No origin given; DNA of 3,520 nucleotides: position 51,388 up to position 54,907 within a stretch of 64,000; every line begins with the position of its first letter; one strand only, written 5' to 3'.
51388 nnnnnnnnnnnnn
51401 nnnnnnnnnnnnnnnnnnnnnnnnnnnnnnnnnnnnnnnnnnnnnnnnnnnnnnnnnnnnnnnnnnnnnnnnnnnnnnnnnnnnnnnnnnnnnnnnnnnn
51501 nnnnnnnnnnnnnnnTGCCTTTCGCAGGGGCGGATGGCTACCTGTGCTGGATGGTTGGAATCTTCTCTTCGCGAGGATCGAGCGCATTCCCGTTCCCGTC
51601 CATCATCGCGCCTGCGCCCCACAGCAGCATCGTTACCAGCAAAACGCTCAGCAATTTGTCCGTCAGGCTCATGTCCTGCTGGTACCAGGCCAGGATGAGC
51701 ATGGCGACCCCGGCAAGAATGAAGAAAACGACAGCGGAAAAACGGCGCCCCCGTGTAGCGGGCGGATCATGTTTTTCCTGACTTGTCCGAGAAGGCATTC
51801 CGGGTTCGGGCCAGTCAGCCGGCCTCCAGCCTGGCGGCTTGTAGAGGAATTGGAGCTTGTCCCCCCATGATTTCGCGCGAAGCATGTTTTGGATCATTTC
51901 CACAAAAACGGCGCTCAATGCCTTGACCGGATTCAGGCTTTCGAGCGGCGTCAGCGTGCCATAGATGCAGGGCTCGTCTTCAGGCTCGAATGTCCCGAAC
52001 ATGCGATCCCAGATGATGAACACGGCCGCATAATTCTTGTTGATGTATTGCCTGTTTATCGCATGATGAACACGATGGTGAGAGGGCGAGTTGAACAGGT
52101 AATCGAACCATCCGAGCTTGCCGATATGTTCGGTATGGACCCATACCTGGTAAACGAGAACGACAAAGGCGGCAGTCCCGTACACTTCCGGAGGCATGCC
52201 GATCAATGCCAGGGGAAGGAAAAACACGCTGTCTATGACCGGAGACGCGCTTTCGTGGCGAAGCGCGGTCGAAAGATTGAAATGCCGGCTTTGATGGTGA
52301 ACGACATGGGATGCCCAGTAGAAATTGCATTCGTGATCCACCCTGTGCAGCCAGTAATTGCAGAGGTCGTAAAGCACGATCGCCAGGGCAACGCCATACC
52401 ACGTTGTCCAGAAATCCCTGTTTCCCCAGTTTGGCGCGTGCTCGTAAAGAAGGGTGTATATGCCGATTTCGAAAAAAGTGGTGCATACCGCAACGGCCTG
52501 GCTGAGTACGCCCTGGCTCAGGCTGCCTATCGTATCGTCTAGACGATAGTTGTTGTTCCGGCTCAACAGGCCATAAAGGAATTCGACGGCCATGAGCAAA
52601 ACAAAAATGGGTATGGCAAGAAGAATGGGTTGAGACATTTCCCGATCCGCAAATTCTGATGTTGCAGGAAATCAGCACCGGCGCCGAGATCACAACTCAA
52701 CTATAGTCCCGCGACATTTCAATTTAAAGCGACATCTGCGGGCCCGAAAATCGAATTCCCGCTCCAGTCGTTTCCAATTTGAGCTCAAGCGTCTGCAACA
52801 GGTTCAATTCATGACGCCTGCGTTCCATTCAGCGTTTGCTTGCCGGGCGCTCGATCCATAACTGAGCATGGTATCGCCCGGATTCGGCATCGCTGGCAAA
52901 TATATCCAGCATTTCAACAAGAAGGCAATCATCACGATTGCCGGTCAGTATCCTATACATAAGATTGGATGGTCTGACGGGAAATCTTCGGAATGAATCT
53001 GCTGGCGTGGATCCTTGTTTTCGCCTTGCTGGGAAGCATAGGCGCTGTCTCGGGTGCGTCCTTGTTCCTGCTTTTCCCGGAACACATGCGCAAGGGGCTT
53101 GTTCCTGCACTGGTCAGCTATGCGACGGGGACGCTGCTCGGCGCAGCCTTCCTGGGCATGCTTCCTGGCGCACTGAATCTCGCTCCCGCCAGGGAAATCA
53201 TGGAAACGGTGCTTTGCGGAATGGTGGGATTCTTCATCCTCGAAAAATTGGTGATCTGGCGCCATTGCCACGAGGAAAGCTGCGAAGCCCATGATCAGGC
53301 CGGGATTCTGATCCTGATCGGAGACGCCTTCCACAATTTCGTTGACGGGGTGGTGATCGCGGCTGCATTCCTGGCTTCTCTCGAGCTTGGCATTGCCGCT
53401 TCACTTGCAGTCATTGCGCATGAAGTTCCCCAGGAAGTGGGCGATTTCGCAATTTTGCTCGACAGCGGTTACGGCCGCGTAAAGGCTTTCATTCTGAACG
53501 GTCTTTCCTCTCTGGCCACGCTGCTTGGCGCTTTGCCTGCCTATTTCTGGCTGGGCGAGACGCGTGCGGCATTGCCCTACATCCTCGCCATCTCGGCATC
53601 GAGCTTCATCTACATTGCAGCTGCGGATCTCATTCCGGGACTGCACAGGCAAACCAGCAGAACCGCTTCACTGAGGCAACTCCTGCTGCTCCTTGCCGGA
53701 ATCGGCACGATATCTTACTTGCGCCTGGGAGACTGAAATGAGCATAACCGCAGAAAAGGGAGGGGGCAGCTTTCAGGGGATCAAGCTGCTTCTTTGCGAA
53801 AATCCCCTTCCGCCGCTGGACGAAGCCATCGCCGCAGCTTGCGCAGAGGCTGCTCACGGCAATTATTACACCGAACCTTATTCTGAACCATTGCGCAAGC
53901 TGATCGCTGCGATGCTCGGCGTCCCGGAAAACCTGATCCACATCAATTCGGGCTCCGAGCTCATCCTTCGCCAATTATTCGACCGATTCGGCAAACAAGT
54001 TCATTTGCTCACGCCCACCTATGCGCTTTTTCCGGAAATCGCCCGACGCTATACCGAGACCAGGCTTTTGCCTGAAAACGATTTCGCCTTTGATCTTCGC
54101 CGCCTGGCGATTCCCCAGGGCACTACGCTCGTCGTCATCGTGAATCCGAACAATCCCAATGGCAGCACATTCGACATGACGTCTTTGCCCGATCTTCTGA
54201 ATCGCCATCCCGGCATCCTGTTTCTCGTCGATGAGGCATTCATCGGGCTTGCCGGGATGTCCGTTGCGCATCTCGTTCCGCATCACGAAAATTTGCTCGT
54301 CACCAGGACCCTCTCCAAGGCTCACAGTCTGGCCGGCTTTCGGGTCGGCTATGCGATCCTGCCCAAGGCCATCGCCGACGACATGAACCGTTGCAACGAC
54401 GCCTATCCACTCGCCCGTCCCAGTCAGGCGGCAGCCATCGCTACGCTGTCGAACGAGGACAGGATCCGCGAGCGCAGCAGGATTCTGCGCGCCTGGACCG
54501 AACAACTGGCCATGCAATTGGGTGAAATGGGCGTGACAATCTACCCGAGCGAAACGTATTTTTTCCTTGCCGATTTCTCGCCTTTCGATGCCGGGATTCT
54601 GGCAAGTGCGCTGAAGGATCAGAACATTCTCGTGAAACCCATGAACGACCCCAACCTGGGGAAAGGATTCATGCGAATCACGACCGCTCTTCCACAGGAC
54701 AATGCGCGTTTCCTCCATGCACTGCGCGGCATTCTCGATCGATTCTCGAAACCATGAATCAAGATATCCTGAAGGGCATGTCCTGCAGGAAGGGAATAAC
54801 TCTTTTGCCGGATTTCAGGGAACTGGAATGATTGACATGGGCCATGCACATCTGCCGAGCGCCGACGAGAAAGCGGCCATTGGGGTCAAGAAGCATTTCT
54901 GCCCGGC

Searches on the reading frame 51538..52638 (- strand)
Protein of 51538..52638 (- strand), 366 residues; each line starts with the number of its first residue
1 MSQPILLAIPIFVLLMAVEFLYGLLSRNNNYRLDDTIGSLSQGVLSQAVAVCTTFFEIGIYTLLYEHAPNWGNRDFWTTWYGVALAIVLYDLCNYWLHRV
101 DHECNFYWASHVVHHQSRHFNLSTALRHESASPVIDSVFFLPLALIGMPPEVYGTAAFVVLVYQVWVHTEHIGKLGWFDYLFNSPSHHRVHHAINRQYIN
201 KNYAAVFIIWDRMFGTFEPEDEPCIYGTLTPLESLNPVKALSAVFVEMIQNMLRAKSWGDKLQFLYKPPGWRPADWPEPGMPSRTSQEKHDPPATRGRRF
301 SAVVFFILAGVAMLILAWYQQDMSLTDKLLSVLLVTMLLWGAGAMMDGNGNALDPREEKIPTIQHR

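Call 5: search_protein_families(library=pfam, proteins=[window:51538-52638:-])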
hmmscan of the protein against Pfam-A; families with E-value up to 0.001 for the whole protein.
window:51538-52638:- (366 aa): 1 family
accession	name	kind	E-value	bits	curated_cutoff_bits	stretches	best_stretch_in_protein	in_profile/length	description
PF04116.19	FA_hydroxylase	-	1.7e-28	100.1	31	1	83-216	1-132/132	Fatty acid hydroxylase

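Call 6: search_protein_families(library=ncbifam, proteins=[window:51538-52638:-])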
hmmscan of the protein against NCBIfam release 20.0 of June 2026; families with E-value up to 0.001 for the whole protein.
window:51538-52638:- (366 aa): 1 family
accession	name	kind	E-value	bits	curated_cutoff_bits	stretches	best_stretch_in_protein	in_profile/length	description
NF052566.1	OrLpdHdlsOlsERhiz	equivalog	5e-18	65.5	475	1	41-221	76-259/293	ornithine lipid hydroxylase OlsE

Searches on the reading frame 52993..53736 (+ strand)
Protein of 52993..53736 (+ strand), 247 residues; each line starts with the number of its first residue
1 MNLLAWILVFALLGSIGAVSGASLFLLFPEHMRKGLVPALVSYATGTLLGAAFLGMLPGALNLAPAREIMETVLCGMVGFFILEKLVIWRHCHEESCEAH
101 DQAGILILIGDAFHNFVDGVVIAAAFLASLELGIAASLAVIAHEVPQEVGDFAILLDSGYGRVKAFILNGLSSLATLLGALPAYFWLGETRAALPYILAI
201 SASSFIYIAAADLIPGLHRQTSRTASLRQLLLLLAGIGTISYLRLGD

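Call 57: search_protein_families(library=pfam, proteins=[window:52993-53736:+], max_evalue=0.000001)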
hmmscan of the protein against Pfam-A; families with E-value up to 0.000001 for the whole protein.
window:52993-53736:+ (247 aa): 1 family
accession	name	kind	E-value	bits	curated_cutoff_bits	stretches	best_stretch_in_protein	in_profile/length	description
PF02535.28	Zip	-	1e-31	110.8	35.1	1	91-243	165-322/323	ZIP Zinc transporter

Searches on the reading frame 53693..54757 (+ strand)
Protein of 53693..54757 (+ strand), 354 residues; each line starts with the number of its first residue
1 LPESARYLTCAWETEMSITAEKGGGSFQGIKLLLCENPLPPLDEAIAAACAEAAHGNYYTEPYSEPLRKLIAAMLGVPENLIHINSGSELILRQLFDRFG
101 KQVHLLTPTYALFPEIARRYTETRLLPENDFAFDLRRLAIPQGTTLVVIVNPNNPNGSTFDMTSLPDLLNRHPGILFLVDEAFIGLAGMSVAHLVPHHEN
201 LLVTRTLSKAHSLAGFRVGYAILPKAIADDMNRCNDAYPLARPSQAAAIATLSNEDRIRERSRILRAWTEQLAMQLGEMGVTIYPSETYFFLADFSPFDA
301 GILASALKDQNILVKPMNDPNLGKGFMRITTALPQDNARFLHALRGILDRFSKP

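Call 57: search_protein_families(library=pfam, proteins=[window:53693-54757:+], max_evalue=0.000001)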
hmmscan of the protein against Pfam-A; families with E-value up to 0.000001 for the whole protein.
window:53693-54757:+ (354 aa): 1 family
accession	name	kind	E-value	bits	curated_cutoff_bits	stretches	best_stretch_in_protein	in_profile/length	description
PF00155.27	Aminotran_1_2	-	1.6e-35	123.4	19.7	1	39-337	13-353/361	Aminotransferase class I and II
